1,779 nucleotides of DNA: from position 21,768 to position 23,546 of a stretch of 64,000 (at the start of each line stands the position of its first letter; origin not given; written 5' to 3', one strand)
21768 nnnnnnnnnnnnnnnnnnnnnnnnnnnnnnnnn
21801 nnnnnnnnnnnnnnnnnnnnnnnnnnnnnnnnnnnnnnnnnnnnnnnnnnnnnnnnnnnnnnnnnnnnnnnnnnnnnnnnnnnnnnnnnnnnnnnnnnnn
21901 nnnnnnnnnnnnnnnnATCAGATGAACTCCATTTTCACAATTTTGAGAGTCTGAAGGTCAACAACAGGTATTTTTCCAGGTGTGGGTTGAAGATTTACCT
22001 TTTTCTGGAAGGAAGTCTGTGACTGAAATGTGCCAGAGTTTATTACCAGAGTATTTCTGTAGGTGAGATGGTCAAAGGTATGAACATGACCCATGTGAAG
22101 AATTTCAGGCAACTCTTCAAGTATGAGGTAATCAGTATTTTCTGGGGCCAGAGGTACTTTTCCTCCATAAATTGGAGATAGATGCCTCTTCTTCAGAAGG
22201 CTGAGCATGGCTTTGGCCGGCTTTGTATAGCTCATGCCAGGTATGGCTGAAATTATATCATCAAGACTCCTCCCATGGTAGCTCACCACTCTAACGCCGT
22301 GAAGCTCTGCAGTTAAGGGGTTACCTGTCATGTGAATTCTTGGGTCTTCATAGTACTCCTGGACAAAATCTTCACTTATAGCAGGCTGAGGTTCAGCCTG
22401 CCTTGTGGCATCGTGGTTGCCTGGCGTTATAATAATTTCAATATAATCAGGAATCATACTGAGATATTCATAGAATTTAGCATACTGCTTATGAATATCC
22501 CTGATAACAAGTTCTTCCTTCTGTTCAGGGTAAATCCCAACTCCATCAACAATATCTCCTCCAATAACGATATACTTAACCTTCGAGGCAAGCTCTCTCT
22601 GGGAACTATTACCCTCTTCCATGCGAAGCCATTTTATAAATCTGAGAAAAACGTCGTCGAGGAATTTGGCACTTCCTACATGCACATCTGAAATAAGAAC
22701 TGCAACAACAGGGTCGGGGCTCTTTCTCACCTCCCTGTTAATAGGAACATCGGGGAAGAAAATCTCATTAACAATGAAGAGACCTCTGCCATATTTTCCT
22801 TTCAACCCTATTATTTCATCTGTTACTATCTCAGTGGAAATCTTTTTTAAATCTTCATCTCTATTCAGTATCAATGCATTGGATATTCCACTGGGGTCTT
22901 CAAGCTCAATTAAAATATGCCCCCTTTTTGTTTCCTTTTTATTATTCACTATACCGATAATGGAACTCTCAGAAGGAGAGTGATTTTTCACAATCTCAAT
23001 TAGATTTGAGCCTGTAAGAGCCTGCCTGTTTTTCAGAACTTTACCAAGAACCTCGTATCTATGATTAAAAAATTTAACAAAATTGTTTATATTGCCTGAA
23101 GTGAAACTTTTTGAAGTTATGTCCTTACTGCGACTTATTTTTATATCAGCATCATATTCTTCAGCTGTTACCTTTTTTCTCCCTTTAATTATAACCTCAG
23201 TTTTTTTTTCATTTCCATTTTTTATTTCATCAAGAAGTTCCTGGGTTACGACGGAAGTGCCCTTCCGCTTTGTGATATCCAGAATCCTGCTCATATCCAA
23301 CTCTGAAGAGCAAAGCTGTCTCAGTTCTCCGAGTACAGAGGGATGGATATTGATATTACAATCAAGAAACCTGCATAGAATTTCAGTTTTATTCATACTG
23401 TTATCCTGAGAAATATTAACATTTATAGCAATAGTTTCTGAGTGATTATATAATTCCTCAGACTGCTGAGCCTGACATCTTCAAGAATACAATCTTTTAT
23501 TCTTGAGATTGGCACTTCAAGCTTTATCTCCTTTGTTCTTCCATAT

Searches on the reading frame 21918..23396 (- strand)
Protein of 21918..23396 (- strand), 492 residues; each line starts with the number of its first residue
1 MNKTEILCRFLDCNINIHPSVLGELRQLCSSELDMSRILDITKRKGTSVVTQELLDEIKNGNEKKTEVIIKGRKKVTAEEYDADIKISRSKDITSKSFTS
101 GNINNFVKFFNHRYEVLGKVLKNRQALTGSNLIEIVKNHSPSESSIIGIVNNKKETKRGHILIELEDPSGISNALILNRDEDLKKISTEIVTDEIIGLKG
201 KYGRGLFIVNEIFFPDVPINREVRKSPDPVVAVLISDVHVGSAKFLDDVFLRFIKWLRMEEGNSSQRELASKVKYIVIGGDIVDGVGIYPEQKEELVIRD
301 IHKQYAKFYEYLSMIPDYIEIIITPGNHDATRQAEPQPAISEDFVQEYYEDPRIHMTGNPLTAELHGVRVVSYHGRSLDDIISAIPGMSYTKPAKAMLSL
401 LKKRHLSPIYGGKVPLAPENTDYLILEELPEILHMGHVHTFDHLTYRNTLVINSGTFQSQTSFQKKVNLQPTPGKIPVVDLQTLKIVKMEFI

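Call 4: search_protein_families(library=pfam, proteins=[window:21918-23396:-])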
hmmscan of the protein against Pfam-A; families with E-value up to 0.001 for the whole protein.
window:21918-23396:- (492 aa): 4 families
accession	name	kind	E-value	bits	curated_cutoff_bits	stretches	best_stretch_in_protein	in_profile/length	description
PF04042.21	DNA_pol_E_B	-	3.4e-13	50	29.1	1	235-440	4-207/210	DNA polymerase alpha/epsilon subunit B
PF00149.33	Metallophos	-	5.1e-12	47.1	21.5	1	233-440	4-190/191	Calcineurin-like phosphoesterase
PF01336.31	tRNA_anti-codon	-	0.00019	21.7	27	1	145-201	2-56/75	OB-fold nucleic acid binding domain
PF12850.12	Metallophos_2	-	0.00084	19.8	27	0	299-460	7-138/154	Calcineurin-like phosphoesterase superfamily domain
